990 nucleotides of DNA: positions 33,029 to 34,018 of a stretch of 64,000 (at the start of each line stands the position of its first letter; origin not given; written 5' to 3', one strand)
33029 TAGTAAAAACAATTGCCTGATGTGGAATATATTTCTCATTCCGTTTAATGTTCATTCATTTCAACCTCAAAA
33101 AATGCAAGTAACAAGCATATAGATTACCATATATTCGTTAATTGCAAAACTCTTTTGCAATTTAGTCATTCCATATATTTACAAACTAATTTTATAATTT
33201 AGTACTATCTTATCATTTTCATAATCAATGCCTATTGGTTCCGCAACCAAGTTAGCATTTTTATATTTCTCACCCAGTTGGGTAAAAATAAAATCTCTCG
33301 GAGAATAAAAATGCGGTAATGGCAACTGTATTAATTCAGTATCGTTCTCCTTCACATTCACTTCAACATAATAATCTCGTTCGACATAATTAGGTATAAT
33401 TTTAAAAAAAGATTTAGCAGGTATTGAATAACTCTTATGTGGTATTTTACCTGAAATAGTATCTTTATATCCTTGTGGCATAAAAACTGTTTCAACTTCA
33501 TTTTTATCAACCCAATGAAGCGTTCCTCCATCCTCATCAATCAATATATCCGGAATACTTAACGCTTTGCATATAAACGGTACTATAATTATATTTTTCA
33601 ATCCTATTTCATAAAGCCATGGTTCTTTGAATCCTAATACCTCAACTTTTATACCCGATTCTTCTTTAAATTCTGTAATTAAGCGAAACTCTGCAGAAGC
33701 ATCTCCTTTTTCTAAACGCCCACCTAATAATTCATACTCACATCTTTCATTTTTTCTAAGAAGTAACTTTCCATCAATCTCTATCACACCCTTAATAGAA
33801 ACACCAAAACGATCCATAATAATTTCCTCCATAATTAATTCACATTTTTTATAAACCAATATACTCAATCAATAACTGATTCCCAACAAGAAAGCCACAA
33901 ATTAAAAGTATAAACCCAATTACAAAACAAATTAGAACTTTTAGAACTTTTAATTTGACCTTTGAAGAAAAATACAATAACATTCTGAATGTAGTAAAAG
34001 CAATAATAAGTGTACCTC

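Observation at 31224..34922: Four-gene operon TPR-TM, Nudix, radical SAM, PHP: candidate nucleotide-centred system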

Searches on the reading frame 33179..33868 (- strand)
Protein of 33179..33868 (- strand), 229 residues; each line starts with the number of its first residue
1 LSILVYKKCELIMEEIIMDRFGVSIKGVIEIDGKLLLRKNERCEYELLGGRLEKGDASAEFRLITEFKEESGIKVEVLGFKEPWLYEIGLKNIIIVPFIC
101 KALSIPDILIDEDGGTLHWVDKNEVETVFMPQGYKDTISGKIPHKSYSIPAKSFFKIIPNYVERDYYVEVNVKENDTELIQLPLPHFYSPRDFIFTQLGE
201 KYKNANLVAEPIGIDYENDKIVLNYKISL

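Call 3: search_protein_families(library=pfam, proteins=[window:33179-33868:-], max_evalue=0.1)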
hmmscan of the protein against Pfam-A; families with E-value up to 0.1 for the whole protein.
window:33179-33868:- (229 aa): 1 family
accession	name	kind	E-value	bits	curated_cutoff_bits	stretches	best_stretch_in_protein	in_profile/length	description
PF00293.34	NUDIX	-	0.0023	18.4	21.1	1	31-125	13-118/134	NUDIX domain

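Call 8: search_protein_families(library=padloc, proteins=[window:33179-33868:-], max_evalue=0.1)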
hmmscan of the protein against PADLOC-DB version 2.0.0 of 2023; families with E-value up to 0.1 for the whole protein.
window:33179-33868:- (229 aa): 1 family
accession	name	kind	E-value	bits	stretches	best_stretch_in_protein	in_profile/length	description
PDLC04899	PDC-S07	-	1.2e-06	26.2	1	27-131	12-118/135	-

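Call 9: search_protein_families(library=ncbifam, proteins=[window:33179-33868:-], max_evalue=0.1)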
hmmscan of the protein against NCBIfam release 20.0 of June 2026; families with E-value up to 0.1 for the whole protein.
window:33179-33868:- (229 aa): 3 families
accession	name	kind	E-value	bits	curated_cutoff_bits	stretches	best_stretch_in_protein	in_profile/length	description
TIGR00586.1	mutt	equivalog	0.0025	17.8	97.9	1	45-131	34-117/129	8-oxo-dGTP diphosphatase MutT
NF008044.0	PRK10776.1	equivalog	0.0075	16.2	148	1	44-132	32-117/130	8-oxo-dGTP diphosphatase MutT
TIGR02705.1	nudix_YtkD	equivalog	0.0077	15.8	154.4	1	28-81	30-82/156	RNA deprotection pyrophosphohydrolase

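Call 27: find_homologous_proteins(query=window:33182-33832:-, max_evalue=0.001)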
Query window:33182-33832:- (217 aa): 82 proteins with E <= 0.001 among 217 candidates.
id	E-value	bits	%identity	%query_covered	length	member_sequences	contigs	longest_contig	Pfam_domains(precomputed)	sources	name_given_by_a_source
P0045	1.9e-137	474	100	98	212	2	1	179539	-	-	-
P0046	9.4e-129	446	92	98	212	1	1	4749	-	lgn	-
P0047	1.6e-119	415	84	100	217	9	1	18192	-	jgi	jgi:hypothetical protein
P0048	2.6e-116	405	83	98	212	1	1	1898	-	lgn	-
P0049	2.3e-111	389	79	97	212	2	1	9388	-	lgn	-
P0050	3.7e-106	372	75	98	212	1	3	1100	-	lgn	-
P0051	1.3e-105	370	77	97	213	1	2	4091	-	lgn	-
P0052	7.0e-103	361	75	98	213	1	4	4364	-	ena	-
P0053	8.6e-103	361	74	97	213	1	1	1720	-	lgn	-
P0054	2.2e-101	356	73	97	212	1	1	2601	-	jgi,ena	-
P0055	9.0e-101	354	75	96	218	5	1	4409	-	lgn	-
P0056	2.1e-100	353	74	97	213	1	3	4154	-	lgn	-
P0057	2.5e-100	353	71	97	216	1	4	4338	-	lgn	-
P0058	2.7e-100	352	74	99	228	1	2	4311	-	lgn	-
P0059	4.3e-100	352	72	97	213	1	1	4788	-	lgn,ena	-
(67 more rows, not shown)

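Call 41: predict_structure(alignment_id=A3)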
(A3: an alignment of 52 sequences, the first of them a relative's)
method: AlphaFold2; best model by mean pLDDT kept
length: 212 residues; sequences in the alignment: 52
mean_pLDDT: 91.9   pTM: 0.89
mean pLDDT of the five models: 91.9, 91.6, 91.1, 90.3, 90.3
residues with pLDDT >= 90: 170; 70-90: 30; 50-70: 11; < 50: 1
segments of 3 or more residues with pLDDT < 50: none
pLDDT, mean of each block of 10 residues (from residue 1): 94 97 93 92 96 93 97 95 96 83 95 97 96 67 73 96 97 95 88 96 96 77
secondary structure, 60 per line:
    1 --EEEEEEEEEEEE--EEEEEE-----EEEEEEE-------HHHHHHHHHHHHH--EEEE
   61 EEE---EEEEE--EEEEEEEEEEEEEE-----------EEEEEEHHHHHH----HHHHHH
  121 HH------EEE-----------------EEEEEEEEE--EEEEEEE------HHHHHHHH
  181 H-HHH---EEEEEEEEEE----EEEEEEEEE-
elements in order: E3-14 E17-22 E28-34 H42-54 E57-63 E67-71 E74-87 E99-104 H105-110 H115-122 E129-131 E149-157 E160-166 H173-181 E189-198 E203-211

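Call 42: find_related_loci(query=A3, collection=genome_contigs, flank=6000)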
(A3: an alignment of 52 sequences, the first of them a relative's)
Query A3 (212 aa) in genome_contigs; peptide patterns used: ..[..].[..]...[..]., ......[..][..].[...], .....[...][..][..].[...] (x = any residue, [..] = any of these).
56 stretches matched a pattern; 12 encode a relative of the query (tblastn E <= 1e-3); 12 distinct loci.
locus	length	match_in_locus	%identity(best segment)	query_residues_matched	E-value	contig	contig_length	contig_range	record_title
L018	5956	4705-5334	72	1-210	5e-104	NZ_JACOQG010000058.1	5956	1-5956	Blautia difficilis strain M29 M30_ctg059, whole genome shotgun sequence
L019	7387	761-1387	62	2-210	5e-84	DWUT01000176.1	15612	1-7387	MAG TPA_asm: Candidatus Mediterraneibacter norfolkensis isolate ChiW9-3490 ChiW9__C84538_L15612_SAMN06858608, whole geno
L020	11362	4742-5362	54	3-210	1e-76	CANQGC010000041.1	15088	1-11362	MAG: uncultured Clostridia bacterium isolate Lapin-001__bin9 genome assembly, contig: Lapin-001__NODE_3906_length_15088_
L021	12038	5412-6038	48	1-208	2e-61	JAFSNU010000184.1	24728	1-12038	MAG: Synergistaceae bacterium isolate RGIG3311 Goat_Reticulum-5__c245935, whole genome shotgun sequence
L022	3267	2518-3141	51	1-209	2e-61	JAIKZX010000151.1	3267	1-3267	MAG: Fretibacterium sp. isolate RUI518 k141_5252795_flag=0_multi=17.0000_len=3267, whole genome shotgun sequence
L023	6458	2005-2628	51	1-209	3e-60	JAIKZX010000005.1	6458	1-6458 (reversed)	MAG: Fretibacterium sp. isolate RUI518 k141_13269204_flag=0_multi=28.1586_len=6458, whole genome shotgun sequence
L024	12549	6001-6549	54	2-183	1e-57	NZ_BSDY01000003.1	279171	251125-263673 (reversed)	Propionigenium maris DSM 9537 strain 10succ1 sequence03, whole genome shotgun sequence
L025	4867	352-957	49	2-208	8e-57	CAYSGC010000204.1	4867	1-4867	MAG TPA_asm: uncultured Fusobacteriaceae bacterium isolate SRP324684_co1_43 genome assembly, contig: NODE_3585_length_48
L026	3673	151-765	45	4-208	3e-51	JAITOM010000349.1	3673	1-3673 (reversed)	MAG: Methanobrevibacter sp. isolate Po218_bin58 k119_5142882, whole genome shotgun sequence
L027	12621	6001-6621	43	4-211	2e-50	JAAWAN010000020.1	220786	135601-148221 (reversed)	MAG: Provencibacterium sp. isolate ABMPRH_177_2 k141_588938, whole genome shotgun sequence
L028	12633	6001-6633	50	1-212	4e-60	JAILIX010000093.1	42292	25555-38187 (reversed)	MAG: Fretibacterium sp. isolate RUI161 k141_3620036_flag=0_multi=17.9960_len=42292, whole genome shotgun sequence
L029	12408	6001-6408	51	4-137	4e-41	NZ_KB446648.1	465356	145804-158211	Eggerthia catenaformis OT 569 = DSM 20559 strain OT 569 acdBZ-supercont1.3, whole genome shotgun sequence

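Call 46: fold_search(model_id=the predicted structure, library=pdb)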
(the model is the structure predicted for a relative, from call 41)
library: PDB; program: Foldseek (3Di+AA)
matches with E <= 10: 1031; with E <= 0.001: 404
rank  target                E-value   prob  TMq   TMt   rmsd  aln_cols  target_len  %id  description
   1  3id9_A                1.0e-08  1.00  0.43  0.69   4.9       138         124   23  Crystal structure of a MutT/NUDIX family protein from Bacillus thuringiensis (released 2009-09-08)
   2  3gwy_A                1.1e-08  1.00  0.46  0.77   3.5       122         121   20  Crystal structure of putative CTP pyrophosphohydrolase from Bacteroides fragilis (released 2009-04-14)
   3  3ees_A                1.1e-08  1.00  0.47  0.73   3.0       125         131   22  Structure of the RNA pyrophosphohydrolase BdRppH (released 2009-03-24)
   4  3ees_B                1.2e-08  1.00  0.49  0.77   2.7       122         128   23  Structure of the RNA pyrophosphohydrolase BdRppH (released 2009-03-24)
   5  3id9_B                1.8e-08  1.00  0.43  0.67   5.0       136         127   23  Crystal structure of a MutT/NUDIX family protein from Bacillus thuringiensis (released 2009-09-08)
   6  3ffu_A                3.7e-08  1.00  0.48  0.74   2.6       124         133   22  Structure of the RNA pyrophosphohydrolase BdRppH in complex with GTP and magnesium (released 2009-03-24)
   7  2rrk_MODEL_1_A        3.9e-08  1.00  0.46  0.66   3.4       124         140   21  Solution structure of the E. coli ORF135 protein (released 2012-01-18)
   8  3eeu_A                4.4e-08  1.00  0.47  0.71   3.0       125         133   23  Structure of the RNA pyrophosphohydrolase BdRppH in complex with Holmium (released 2009-03-24)
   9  5zro_A                5.3e-08  1.00  0.48  0.76   2.8       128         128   20  M. smegmatis antimutator protein MutT2 in complex with 5mdCTP (released 2019-04-24)
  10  3gwy_B                6.0e-08  1.00  0.48  0.73   3.4       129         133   18  Crystal structure of putative CTP pyrophosphohydrolase from Bacteroides fragilis (released 2009-04-14)
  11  3ef5_B                7.1e-08  1.00  0.46  0.74   2.1       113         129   26  Structure of the RNA pyrophosphohydrolase BdRppH in complex with dGTP (released 2009-03-24)
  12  3eeu_B                7.1e-08  1.00  0.49  0.76   3.0       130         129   22  Structure of the RNA pyrophosphohydrolase BdRppH in complex with Holmium (released 2009-03-24)
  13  3ffu_B                7.5e-08  1.00  0.49  0.75   3.3       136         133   21  Structure of the RNA pyrophosphohydrolase BdRppH in complex with GTP and magnesium (released 2009-03-24)
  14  3hhj_A                9.5e-08  1.00  0.47  0.73   2.9       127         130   20  Crystal structure of mutator mutT from Bartonella henselae (released 2009-05-26)
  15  5gho_A                1.1e-07  1.00  0.47  0.61   9.0       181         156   15  Crystal structure of human MTH1(G2K/D120A mutant) in complex with 8-oxo-dGTP (released 2017-01-04)
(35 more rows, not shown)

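Call 66: search_protein_families(library=pfam, proteins=[L026:2359-3378:+], max_evalue=1)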
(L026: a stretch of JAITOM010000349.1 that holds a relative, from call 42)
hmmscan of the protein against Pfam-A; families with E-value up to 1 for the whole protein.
L026:2359-3378:+ (340 aa): 1 family
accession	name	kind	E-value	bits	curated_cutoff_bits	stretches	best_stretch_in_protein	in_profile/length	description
PF00535.33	Glycos_transf_2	-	9.5e-16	58.6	23.3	1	13-139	1-124/168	Glycosyl transferase family 2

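Call 69: find_related_loci(query=A3, collection=viral_contigs, flank=6000)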
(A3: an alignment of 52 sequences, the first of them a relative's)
Query A3 (212 aa) in viral_contigs; peptide patterns used: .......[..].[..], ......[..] (x = any residue, [..] = any of these).
31 stretches matched a pattern, but none encodes a relative of the query by tblastn (E <= 1e-3).

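Call 100: search_protein_families(library=phrogs, proteins=[window:33182-33817:-], max_evalue=0.001)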
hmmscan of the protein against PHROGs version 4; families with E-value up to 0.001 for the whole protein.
window:33182-33817:- (212 aa): 0 families

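Call 102: fold_search(model_id=the predicted structure, library=viral)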
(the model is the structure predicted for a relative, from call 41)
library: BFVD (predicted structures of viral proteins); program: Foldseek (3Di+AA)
matches with E <= 10: 568; with E <= 0.001: 81
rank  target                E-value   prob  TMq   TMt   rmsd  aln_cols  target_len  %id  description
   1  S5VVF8                1.1e-06  1.00  0.49  0.43   2.9       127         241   15  NUDIX hydrolase [Pseudomonas phage PaBG]
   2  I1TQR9                1.1e-06  1.00  0.49  0.62  19.8       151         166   18  (no name in the UniProt tables at hand)
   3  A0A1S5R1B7            1.3e-06  1.00  0.50  0.65   2.3       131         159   17  Nudix hydrolase protein [Pseudomonas phage phiPMW]
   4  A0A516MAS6            2.1e-06  1.00  0.36  0.54   4.9       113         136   23  (no name in the UniProt tables at hand)
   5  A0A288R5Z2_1          2.1e-06  1.00  0.45  0.11  23.1       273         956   14  Coat protein [Pterostylis sanguinea virus A]
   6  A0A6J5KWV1            2.3e-06  1.00  0.42  0.19   3.5       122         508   16  Nudix_Hydrolase domain containing protein [uncultured Caudovirales phage]
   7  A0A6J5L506            2.4e-06  1.00  0.46  0.68   3.8       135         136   18  8-oxo-dGTP diphosphatase [uncultured Caudovirales phage]
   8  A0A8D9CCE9            2.4e-06  1.00  0.42  0.38   3.8       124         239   14  Putative hydrolase [uncultured marine phage]
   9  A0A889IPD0            4.1e-06  1.00  0.48  0.72   2.9       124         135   14  (no name in the UniProt tables at hand)
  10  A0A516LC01            6.6e-06  1.00  0.40  0.25   4.4       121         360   21  (no name in the UniProt tables at hand)
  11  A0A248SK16            6.6e-06  1.00  0.40  0.60   5.4       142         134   14  (no name in the UniProt tables at hand)
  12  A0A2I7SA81            7.0e-06  1.00  0.40  0.61   4.6       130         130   22  (no name in the UniProt tables at hand)
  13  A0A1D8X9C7            7.4e-06  1.00  0.33  0.17   5.9       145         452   19  Nudix hydrolase domain-containing protein [Sclerotium rolfsii mycovirus dsRNA 1]
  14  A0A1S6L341            8.3e-06  1.00  0.48  0.67   3.0       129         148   11  Putative NUDIX domain-containing protein [Erwinia phage vB_EamM_Yoloswag]
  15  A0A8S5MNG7            9.3e-06  1.00  0.43  0.14   8.3       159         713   15  NUDIX hydrolase [Siphoviridae sp. ctxc31]
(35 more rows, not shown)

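Call 110: search_dna_similar(query=window:33182-33817:-, collection=plasmids, mode=protein, max_evalue=0.001, max_rows=15)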
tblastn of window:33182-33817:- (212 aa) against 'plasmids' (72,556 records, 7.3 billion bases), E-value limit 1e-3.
Records with a match: 6; places in all: 6; records where one place covers at least 80% of the query: 0.
Best place of each record, by identity: <60% 6.
By first word of the organism name: Streptomyces 4; Priestia 1; Amycolatopsis 1.
By predicted mobility (MOB-suite, as given by PLSDB): mobilizable 3; non-mobilizable 3.
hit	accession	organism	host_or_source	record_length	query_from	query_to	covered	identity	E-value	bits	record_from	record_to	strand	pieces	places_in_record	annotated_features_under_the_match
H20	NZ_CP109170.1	Streptomyces sp. NBC_01724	-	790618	4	122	56%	35.3%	1e-7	59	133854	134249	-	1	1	NUDIX hydrolase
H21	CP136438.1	Priestia filamentosa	Leaves of Cigar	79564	3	121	56%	34.2%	5e-15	80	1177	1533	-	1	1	NUDIX hydrolase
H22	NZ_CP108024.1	Streptomyces sp. NBC_00316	-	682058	4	122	56%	33.8%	6e-6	54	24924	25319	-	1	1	none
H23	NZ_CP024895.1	Amycolatopsis sp. AA4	Soil sample,soil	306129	4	123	57%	32.8%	1e-10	67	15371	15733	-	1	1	NUDIX hydrolase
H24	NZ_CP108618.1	Streptomyces avidinii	-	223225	4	134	62%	29.6%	1e-8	61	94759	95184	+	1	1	NUDIX hydrolase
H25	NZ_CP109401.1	Streptomyces anulatus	-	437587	4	121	56%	30.0%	1e-7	58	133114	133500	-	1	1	NUDIX hydrolase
